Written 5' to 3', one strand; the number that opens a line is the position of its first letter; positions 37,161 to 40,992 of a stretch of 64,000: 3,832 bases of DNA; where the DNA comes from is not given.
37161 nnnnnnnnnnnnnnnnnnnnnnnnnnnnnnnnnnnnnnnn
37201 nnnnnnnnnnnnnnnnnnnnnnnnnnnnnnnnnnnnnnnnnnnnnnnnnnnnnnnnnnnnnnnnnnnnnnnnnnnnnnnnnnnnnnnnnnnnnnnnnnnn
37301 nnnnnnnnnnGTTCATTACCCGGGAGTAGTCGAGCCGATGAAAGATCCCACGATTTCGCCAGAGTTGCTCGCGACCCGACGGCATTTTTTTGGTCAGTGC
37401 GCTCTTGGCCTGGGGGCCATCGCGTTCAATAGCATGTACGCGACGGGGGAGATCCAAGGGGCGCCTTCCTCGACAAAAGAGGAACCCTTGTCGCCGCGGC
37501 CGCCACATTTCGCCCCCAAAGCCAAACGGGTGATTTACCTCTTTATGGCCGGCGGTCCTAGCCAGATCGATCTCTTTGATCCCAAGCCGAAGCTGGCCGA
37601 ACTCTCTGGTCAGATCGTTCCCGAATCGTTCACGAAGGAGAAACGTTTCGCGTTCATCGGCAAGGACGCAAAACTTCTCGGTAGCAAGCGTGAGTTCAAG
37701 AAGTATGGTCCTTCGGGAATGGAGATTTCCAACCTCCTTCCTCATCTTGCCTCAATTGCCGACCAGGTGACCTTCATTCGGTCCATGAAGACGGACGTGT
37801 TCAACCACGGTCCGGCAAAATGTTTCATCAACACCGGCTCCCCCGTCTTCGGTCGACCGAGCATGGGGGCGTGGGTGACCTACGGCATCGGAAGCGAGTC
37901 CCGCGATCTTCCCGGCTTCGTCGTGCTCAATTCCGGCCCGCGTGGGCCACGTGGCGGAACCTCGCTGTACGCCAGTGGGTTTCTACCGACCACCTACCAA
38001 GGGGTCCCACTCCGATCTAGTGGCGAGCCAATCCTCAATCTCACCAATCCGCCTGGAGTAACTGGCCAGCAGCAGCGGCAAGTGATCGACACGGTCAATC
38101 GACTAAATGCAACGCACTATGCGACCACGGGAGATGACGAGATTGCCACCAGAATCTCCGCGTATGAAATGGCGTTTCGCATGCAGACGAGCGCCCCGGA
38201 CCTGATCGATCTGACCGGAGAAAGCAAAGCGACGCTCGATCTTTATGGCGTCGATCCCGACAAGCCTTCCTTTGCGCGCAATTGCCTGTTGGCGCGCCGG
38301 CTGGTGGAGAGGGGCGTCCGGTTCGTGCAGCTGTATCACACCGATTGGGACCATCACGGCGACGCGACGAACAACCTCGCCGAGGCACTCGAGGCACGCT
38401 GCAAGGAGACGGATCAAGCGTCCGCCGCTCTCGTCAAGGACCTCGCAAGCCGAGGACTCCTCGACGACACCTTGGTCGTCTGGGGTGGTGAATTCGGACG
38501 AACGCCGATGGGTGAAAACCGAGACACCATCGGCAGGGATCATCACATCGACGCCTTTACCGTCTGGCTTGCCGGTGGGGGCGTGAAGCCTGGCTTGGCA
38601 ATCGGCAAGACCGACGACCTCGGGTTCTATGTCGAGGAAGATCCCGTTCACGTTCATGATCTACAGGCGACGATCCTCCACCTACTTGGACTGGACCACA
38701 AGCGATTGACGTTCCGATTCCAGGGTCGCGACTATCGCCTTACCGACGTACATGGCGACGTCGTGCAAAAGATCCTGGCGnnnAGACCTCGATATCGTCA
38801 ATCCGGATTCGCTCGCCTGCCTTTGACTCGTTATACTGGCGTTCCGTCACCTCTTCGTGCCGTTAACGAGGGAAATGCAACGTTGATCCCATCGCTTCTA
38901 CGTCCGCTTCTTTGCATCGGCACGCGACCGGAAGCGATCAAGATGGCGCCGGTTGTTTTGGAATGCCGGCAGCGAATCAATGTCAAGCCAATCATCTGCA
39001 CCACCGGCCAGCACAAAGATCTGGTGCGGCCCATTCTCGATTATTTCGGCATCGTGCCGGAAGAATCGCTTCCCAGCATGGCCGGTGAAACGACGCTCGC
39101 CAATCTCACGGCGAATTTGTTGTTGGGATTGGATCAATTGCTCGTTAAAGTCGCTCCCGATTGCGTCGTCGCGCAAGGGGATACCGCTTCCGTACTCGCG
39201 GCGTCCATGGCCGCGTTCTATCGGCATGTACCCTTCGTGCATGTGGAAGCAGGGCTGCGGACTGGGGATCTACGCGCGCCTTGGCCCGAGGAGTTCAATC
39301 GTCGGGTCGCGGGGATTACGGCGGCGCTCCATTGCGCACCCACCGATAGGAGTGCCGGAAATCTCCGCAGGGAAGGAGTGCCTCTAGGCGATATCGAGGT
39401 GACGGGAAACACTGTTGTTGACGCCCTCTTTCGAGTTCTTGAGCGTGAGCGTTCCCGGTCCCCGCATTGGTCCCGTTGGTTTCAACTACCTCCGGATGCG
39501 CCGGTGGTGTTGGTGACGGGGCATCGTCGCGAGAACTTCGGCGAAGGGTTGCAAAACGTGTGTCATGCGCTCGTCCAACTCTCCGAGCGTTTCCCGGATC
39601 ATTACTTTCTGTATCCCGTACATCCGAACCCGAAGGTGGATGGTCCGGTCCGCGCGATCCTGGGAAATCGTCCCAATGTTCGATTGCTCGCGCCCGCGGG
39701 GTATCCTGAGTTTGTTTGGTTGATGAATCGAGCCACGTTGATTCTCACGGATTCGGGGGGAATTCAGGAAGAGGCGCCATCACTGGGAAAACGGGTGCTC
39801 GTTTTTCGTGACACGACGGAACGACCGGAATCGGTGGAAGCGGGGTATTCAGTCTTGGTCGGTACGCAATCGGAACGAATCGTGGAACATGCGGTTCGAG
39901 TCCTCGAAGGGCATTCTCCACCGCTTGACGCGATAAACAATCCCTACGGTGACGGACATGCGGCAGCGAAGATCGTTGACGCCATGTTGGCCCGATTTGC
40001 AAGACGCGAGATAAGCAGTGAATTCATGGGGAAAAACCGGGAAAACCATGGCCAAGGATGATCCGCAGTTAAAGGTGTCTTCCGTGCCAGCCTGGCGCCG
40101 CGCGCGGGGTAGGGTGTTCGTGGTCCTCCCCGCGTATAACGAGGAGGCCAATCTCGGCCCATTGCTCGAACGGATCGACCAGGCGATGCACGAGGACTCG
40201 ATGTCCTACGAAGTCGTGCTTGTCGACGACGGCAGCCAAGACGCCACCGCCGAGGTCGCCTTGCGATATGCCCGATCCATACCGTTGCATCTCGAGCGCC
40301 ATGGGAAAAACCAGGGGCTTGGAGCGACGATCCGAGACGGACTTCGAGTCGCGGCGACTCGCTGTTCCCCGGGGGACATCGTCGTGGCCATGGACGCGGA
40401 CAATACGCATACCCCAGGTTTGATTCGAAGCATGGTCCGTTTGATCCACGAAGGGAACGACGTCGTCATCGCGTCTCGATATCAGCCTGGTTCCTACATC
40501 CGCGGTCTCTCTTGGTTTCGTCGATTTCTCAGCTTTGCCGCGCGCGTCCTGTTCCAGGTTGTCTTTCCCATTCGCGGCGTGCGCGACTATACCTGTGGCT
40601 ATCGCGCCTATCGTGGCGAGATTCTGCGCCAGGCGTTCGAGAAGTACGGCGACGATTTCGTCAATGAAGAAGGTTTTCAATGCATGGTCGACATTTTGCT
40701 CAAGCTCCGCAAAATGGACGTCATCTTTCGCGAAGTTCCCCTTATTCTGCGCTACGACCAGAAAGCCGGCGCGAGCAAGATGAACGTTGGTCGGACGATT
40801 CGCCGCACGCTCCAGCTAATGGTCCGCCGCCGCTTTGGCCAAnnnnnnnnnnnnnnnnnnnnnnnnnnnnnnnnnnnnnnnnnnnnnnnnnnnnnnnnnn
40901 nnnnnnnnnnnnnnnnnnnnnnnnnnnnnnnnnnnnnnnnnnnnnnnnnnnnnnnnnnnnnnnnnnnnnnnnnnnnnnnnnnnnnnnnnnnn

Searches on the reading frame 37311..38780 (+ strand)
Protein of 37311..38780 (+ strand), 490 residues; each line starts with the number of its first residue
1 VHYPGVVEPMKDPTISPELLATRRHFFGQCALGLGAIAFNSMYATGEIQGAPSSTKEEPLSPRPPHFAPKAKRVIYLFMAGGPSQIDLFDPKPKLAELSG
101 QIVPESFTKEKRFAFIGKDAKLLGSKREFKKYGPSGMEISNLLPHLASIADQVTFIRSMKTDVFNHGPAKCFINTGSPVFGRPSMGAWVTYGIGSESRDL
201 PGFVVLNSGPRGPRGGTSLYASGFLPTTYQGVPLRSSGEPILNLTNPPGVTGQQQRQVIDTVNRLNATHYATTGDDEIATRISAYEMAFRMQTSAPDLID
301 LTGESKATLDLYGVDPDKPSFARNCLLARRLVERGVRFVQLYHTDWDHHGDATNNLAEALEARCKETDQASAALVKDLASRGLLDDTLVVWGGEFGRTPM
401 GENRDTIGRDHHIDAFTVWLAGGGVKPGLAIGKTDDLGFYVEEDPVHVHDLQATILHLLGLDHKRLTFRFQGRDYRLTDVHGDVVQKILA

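Call 14: search_protein_families(library=pfam, proteins=[window:37311-38780:+], max_evalue=0.01)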
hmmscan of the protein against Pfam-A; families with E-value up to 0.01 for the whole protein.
window:37311-38780:+ (490 aa): 1 family
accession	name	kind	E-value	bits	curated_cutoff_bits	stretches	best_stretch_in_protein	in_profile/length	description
PF07394.17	DUF1501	-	1.3e-157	525.4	27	1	71-489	1-390/390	Protein of unknown function (DUF1501)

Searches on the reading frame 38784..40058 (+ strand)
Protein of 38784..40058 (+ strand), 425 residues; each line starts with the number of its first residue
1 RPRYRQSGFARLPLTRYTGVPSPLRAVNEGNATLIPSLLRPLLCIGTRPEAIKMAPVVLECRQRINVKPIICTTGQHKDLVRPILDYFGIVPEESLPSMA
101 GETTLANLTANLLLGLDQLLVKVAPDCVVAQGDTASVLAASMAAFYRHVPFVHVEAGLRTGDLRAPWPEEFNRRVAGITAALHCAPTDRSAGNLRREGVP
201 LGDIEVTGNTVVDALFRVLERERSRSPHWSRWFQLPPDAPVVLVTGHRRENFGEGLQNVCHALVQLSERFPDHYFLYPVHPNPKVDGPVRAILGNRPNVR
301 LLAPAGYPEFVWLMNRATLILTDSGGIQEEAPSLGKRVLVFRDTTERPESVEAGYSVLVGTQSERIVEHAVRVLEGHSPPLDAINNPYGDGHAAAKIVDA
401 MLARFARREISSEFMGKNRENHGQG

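Call 14: search_protein_families(library=pfam, proteins=[window:38784-40058:+], max_evalue=0.01)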
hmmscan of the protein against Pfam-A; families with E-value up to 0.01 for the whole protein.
window:38784-40058:+ (425 aa): 1 family
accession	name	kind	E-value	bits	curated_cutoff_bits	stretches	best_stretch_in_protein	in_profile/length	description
PF02350.25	Epimerase_2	-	7.8e-101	337.8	30.6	1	60-401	2-346/347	UDP-N-acetylglucosamine 2-epimerase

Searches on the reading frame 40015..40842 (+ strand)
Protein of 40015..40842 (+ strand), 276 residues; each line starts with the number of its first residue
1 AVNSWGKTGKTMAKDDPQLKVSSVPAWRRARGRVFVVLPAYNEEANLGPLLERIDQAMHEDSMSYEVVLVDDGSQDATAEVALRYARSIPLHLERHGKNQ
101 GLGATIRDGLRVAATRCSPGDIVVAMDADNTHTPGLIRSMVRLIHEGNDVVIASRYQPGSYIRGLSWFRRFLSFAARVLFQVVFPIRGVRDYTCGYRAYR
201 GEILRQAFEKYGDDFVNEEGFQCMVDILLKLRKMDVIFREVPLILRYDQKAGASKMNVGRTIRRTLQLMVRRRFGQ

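Call 14: search_protein_families(library=pfam, proteins=[window:40015-40842:+], max_evalue=0.01)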
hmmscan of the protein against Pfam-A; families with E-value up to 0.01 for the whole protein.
window:40015-40842:+ (276 aa): 2 families
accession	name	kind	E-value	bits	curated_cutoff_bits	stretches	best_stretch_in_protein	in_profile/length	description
PF00535.33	Glycos_transf_2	-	1e-25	91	23.3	1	36-205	2-165/168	Glycosyl transferase family 2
PF13641.12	Glyco_tranf_2_3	-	7.7e-08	33.1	27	1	34-152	3-118/230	Glycosyltransferase like family 2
